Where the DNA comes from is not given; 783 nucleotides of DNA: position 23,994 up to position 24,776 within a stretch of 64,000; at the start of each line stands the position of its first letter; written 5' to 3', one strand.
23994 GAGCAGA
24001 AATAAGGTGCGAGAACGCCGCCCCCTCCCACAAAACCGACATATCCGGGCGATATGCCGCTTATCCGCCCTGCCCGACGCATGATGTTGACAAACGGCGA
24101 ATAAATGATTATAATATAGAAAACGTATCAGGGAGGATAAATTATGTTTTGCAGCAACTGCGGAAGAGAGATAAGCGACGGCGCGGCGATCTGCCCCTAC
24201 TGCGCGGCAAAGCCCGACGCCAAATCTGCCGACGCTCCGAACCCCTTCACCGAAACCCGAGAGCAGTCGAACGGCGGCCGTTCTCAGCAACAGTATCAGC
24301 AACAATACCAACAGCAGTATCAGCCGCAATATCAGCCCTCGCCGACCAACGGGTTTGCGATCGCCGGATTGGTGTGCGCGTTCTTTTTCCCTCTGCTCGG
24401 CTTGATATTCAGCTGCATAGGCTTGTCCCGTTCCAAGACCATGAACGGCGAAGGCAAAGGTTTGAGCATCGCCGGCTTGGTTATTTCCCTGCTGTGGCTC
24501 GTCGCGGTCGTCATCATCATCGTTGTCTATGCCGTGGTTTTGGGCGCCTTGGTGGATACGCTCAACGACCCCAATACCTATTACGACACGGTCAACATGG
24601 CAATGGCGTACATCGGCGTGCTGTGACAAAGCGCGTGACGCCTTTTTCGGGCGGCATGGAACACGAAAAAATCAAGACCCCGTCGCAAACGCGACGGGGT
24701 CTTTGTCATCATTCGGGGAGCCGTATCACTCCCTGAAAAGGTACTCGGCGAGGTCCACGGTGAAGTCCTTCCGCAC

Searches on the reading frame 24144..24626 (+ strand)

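Call 55: search_protein_families(library=pfam, proteins=[window:24144-24626:+], max_evalue=0.001)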
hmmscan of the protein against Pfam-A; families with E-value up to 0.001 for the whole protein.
window:24144-24626:+ (160 aa): 4 families
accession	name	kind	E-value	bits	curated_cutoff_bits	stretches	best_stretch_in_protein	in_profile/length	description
PF13240.11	Zn_Ribbon_1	-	3.7e-07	30.2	25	1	2-23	1-22/23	zinc-ribbon domain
PF13828.11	DUF4190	-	7.9e-07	29.2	35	1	72-124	9-61/62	Domain of unknown function (DUF4190)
PF13248.11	Zn_ribbon_3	-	0.00054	19.8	27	1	3-20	5-22/26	zinc-ribbon domain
PF12773.13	DZR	-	0.00073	20.1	27.3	0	3-25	1-23/45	Double zinc ribbon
